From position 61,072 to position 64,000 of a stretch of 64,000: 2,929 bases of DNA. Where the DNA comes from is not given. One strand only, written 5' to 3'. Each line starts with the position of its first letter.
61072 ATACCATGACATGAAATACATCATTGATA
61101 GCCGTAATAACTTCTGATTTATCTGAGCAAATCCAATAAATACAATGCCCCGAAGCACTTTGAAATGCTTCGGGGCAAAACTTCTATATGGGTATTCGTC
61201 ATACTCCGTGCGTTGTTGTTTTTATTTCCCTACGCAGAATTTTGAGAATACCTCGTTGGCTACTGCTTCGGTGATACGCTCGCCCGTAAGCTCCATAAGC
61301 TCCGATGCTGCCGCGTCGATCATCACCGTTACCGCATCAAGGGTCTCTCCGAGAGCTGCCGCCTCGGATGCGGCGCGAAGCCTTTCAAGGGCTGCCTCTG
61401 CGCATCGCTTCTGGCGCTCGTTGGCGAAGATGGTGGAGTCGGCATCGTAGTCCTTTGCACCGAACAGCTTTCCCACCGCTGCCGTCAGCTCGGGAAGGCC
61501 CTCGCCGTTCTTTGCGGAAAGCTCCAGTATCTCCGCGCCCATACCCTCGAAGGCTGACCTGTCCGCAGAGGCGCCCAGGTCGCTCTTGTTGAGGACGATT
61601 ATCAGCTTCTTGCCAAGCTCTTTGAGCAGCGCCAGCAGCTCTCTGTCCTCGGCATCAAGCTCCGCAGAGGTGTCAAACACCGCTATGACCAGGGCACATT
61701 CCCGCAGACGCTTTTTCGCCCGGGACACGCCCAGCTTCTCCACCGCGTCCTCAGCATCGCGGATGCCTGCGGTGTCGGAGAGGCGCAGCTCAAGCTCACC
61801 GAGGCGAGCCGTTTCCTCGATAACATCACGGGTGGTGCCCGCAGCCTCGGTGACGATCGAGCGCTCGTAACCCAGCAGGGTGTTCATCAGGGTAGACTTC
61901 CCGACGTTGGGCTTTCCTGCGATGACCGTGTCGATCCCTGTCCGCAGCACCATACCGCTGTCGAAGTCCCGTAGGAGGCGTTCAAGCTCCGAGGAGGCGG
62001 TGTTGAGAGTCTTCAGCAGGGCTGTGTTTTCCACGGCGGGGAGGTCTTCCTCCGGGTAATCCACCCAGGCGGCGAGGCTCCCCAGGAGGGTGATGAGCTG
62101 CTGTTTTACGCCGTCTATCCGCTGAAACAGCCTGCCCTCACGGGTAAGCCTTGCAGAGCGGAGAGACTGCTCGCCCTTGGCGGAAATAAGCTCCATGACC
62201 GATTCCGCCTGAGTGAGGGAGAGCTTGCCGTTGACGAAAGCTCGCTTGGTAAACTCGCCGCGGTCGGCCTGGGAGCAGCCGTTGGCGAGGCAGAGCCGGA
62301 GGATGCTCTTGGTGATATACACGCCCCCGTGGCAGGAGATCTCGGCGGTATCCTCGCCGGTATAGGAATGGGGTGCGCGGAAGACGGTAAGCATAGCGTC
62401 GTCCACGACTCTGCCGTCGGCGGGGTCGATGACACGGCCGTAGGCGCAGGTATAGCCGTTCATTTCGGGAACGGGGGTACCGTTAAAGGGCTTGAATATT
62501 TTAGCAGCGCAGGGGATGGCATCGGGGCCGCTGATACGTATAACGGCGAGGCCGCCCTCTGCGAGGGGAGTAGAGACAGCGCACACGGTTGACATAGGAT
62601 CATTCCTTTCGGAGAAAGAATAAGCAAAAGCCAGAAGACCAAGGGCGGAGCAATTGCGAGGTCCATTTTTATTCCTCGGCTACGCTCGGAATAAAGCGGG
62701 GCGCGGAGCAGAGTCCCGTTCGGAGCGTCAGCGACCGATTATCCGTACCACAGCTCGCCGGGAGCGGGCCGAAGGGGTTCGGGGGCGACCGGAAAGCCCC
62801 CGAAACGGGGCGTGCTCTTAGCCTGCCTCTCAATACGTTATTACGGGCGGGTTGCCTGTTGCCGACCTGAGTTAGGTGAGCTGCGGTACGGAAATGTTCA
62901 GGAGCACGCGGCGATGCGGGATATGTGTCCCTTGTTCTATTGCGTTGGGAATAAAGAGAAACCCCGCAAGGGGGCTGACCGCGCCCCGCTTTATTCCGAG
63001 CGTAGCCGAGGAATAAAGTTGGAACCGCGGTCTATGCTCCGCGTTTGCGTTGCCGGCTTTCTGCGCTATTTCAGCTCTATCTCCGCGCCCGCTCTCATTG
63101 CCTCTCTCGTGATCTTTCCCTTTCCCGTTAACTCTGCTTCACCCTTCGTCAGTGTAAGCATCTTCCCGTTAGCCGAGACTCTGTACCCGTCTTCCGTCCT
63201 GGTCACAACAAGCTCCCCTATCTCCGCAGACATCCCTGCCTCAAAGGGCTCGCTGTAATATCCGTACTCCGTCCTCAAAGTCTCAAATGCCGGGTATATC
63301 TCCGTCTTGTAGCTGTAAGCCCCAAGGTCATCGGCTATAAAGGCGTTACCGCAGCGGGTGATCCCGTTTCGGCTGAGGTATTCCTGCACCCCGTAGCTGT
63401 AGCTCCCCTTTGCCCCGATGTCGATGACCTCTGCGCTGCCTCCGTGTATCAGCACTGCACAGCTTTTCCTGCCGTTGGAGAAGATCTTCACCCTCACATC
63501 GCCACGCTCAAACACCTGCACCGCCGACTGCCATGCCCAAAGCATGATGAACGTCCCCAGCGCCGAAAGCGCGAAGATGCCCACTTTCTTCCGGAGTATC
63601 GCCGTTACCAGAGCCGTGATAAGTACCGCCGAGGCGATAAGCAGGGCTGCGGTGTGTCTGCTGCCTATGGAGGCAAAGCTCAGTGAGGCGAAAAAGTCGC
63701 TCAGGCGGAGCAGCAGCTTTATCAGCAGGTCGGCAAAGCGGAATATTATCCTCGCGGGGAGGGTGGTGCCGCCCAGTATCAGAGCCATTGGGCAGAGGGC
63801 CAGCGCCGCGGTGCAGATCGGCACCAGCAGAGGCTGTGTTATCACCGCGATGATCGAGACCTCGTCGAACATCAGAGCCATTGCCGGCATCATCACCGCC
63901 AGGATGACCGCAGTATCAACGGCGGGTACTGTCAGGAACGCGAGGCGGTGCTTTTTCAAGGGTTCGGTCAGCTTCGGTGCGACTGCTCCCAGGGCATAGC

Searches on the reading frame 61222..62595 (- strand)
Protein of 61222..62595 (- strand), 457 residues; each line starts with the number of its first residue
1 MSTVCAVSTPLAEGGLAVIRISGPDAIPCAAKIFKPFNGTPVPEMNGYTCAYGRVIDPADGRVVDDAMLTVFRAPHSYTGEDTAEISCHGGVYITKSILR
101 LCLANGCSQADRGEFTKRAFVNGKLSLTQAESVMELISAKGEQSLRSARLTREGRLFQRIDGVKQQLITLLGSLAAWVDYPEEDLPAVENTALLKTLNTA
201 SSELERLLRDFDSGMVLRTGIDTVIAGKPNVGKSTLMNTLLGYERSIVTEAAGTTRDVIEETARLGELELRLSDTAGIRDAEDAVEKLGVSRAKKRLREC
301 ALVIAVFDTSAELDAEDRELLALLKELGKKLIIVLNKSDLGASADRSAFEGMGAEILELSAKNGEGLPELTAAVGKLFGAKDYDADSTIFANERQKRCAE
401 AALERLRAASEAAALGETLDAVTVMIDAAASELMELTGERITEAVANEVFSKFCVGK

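Call 71: search_protein_families(library=pfam, proteins=[window:61222-62595:-], max_evalue=0.00001)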
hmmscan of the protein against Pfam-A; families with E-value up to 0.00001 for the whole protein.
window:61222-62595:- (457 aa): 6 families
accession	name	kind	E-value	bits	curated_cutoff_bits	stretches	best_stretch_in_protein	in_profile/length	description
PF12631.12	MnmE_helical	-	1e-48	166.7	40.1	1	127-454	1-211/211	MnmE helical domain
PF10396.14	TrmE_N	-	2e-40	138.1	29.8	1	3-124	1-117/117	GTP-binding protein TrmE N-terminus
PF01926.29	MMR_HSR1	-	2.2e-26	92.6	21.9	1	223-337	2-113/113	50S ribosome-binding GTPase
PF02421.24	FeoB_N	-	1.1e-12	48.2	27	1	223-373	3-155/156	Ferrous iron transport protein B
PF03193.22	RsgA_GTPase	-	1.6e-08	35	30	0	300-373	26-103/174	RsgA GTPase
PF00009.33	GTP_EFTU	-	2e-06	28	26.5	0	296-346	89-136/188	Elongation factor Tu GTP binding domain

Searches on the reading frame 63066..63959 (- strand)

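Call 71: search_protein_families(library=pfam, proteins=[window:63066-63959:-], max_evalue=0.00001)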
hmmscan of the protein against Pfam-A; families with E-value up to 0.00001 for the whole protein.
window:63066-63959:- (297 aa): 1 family
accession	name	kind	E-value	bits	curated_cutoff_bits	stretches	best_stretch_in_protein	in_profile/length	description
PF03772.21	Competence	-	1.2e-06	28.6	23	1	14-121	159-266/270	Competence protein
